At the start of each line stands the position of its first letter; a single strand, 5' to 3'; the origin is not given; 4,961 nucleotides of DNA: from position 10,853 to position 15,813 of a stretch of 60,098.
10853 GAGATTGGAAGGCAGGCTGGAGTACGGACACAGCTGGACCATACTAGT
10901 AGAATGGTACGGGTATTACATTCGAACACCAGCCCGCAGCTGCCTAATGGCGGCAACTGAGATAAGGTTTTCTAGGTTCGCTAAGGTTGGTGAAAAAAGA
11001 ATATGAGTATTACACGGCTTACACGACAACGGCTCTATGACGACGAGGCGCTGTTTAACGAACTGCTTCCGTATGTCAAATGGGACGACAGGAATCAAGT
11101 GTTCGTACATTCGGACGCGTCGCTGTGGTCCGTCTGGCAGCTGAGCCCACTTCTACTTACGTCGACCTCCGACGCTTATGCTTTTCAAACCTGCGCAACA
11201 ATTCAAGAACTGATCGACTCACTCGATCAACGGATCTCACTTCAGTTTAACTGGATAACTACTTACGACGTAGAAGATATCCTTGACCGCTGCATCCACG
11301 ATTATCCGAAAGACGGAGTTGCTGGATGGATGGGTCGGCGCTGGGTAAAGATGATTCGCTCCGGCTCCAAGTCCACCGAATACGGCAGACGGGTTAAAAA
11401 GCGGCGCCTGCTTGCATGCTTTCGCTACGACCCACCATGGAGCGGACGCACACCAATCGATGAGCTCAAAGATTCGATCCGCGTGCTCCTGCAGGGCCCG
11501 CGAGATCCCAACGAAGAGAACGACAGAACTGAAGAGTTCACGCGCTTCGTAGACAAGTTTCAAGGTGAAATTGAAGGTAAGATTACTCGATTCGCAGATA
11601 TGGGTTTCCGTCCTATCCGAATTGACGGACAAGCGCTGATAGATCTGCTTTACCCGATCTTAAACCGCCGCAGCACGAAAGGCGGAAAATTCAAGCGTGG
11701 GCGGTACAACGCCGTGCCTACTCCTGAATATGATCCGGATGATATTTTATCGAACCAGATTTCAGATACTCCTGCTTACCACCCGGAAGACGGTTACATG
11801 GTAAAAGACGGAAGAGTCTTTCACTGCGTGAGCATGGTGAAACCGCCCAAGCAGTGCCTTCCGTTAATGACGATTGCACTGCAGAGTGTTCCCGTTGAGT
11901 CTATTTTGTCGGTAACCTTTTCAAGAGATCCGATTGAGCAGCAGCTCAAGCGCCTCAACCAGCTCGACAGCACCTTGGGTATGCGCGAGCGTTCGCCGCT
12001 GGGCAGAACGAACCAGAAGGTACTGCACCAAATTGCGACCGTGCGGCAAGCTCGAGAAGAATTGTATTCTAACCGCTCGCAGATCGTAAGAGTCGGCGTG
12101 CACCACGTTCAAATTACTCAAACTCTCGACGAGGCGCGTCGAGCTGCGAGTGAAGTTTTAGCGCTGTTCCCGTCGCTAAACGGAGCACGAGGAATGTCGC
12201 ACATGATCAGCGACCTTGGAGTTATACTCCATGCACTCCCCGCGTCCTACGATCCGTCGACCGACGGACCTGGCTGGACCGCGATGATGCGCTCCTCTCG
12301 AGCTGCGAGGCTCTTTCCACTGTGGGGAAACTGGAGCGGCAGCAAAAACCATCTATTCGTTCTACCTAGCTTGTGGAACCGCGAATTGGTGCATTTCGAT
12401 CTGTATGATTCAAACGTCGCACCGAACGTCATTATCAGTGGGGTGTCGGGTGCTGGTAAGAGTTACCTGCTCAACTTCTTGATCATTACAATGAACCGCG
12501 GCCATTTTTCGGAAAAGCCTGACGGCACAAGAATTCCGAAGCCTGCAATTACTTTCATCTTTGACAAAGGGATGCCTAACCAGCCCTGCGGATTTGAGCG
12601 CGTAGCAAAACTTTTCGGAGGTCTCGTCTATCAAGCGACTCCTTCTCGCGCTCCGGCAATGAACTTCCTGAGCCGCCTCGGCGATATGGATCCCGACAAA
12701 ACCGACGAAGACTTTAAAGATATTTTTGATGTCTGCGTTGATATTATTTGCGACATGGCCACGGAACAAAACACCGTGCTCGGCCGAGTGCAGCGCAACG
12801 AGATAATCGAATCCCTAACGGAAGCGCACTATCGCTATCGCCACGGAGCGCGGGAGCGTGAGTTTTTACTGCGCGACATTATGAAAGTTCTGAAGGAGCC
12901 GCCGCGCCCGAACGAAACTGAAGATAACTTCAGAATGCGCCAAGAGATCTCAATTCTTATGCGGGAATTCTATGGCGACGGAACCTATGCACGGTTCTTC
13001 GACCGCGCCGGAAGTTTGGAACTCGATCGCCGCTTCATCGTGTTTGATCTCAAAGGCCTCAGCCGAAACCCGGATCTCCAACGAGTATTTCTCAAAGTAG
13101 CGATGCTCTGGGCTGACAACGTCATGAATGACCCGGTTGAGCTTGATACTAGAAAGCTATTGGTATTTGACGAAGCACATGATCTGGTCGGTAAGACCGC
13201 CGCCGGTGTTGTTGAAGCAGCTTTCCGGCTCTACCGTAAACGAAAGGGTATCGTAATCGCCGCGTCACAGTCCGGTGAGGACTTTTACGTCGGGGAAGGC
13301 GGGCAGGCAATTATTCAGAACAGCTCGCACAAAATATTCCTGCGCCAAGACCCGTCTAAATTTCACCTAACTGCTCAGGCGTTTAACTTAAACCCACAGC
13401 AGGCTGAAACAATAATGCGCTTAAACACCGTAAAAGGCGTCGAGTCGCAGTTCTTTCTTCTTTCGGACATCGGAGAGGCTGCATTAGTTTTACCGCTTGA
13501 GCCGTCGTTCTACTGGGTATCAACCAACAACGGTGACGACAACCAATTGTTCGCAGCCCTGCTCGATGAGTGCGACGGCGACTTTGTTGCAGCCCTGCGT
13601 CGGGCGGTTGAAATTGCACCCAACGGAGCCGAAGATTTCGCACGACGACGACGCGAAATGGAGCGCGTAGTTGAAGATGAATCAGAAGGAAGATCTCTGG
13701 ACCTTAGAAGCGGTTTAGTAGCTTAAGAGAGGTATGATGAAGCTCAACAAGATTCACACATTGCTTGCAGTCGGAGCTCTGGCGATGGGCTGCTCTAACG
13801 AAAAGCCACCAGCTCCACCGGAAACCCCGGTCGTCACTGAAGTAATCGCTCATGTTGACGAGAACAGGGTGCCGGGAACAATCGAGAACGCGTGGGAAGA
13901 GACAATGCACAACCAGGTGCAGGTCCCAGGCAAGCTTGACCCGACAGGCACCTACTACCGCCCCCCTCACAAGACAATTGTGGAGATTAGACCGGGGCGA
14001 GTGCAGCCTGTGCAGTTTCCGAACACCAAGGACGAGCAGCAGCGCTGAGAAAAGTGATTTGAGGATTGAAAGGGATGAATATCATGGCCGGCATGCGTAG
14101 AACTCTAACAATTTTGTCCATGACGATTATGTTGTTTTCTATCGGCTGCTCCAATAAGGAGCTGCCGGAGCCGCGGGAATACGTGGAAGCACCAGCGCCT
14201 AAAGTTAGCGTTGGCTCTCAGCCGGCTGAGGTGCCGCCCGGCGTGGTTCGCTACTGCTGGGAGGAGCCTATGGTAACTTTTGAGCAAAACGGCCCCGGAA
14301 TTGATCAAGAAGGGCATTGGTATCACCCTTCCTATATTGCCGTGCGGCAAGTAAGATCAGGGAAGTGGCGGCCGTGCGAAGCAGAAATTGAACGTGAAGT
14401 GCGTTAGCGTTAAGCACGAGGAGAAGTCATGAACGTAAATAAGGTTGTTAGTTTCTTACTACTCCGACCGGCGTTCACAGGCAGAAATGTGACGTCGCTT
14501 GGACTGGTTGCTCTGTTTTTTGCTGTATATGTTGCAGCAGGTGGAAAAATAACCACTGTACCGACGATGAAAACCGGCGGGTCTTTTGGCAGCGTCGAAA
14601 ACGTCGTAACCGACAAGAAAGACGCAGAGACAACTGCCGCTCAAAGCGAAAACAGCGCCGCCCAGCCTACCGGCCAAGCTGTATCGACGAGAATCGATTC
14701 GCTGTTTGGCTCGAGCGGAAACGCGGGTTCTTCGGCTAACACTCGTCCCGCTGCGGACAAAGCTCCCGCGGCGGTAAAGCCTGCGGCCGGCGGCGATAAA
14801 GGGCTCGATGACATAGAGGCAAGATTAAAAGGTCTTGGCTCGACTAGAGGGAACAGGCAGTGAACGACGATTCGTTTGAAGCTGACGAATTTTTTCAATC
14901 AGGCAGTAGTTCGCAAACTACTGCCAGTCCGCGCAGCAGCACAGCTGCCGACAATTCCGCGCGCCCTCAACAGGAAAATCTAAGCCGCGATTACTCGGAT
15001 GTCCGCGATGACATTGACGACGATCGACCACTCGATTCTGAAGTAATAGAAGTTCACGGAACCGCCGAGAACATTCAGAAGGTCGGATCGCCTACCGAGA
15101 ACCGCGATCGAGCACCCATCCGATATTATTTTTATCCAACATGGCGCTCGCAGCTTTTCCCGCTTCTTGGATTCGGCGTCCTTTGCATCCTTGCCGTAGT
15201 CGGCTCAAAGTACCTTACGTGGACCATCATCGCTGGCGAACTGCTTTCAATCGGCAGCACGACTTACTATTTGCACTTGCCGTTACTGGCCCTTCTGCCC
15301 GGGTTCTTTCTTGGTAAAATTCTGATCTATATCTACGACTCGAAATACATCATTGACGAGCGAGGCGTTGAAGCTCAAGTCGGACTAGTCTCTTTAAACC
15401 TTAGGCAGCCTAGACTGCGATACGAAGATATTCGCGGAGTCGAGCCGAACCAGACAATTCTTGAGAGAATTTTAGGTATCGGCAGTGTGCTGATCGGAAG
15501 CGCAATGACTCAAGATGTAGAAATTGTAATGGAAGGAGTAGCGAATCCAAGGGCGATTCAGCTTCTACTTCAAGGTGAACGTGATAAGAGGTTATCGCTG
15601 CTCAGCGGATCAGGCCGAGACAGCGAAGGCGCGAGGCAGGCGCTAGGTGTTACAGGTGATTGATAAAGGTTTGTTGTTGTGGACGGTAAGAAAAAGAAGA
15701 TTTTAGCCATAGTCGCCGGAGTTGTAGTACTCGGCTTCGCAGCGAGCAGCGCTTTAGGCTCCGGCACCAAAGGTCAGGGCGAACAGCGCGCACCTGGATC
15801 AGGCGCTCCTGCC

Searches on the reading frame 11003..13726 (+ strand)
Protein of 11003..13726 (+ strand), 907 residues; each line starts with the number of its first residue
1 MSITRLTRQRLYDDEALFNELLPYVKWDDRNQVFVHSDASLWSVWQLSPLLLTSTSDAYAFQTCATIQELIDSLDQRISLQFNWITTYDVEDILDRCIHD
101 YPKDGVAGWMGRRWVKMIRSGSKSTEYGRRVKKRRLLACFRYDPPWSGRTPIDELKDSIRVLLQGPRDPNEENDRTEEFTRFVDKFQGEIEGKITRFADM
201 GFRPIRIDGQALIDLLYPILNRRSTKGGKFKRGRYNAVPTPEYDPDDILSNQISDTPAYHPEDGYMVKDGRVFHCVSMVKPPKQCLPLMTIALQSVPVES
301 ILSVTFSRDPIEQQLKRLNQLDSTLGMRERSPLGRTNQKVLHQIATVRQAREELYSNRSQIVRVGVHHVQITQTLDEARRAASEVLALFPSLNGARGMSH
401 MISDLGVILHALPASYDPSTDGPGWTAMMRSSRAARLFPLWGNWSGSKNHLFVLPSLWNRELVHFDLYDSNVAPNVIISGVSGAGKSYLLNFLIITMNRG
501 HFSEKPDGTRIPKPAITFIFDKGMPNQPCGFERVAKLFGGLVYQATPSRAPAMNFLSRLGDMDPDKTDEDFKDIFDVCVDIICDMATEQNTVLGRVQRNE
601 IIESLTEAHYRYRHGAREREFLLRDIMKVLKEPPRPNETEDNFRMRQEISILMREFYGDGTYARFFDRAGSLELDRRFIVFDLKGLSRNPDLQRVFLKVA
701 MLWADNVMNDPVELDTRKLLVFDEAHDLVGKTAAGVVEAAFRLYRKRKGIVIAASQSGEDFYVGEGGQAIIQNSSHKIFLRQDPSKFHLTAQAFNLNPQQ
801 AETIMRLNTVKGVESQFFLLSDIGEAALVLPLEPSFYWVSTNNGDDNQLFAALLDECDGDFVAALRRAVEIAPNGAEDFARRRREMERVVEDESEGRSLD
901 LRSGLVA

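Call 6: search_protein_families(library=pfam, proteins=[window:11003-13726:+], max_evalue=0.01)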
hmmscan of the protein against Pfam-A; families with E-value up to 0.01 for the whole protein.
window:11003-13726:+ (907 aa): 2 families
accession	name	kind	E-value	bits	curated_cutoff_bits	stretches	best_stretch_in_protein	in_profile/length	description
PF11130.14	TraC_F_IV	-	6.6e-13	48.9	28.1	1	18-389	1-349/375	TraC protein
PF19044.6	P-loop_TraG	-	4.2e-11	42.6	25.8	1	620-811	159-349/413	TraG P-loop domain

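Call 73: search_protein_families(library=ncbifam, proteins=[window:11003-13726:+], max_evalue=0.01)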
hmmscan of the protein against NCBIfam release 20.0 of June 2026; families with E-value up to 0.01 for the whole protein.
window:11003-13726:+ (907 aa): 9 families
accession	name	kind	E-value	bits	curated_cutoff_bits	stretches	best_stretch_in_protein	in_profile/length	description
TIGR02746.1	TraC-F-type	equivalog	3.4e-54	184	567.05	1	294-855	249-784/800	type IV secretion system protein TraC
TIGR00929.1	VirB4_CagE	subfamily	1e-32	113.3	643.1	1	268-809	237-729/792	VirB4 family type IV secretion/conjugal transfer ATPase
NF010278.0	PRK13721.1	subfamily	9.4e-19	66.8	1177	1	624-806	594-787/874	type IV secretion system protein TraC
NF045975.1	VirB4_plasma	equivalog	6.1e-16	57.3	590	1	623-796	657-846/894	Mbov_0397 family ICE element conjugal transfer ATPase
TIGR03744.1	traC_PFL_4706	equivalog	6.5e-14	50.8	520.6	1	7-496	4-497/892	conjugative transfer ATPase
NF045971.1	conju_CD1110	equivalog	3.4e-13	48.8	325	1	531-807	456-718/752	VirB4-like conjugal transfer ATPase, CD1110 family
TIGR03783.1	Bac_Flav_CT_G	subfamily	2.8e-06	25.5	261.55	1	620-809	574-762/829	TraG family conjugative transposon ATPase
NF010473.0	PRK13898.1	equivalog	0.0006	18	1050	0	655-782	585-710/801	type IV secretion system ATPase VirB4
NF010447.0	PRK13873.1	equivalog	0.001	17.1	1020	0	654-853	580-775/815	conjugal transfer protein TrbE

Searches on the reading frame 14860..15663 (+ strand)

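Call 6: search_protein_families(library=pfam, proteins=[window:14860-15663:+], max_evalue=0.01)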
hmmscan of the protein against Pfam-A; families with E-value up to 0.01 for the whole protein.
window:14860-15663:+ (267 aa): 1 family
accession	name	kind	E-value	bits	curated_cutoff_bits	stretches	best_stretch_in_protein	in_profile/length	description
PF03703.20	bPH_2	-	2.9e-05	24.7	22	1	162-234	5-75/78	Bacterial PH domain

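Call 73: search_protein_families(library=ncbifam, proteins=[window:14860-15663:+], max_evalue=0.01)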
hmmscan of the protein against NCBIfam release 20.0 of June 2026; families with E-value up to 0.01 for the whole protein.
window:14860-15663:+ (267 aa): 0 families
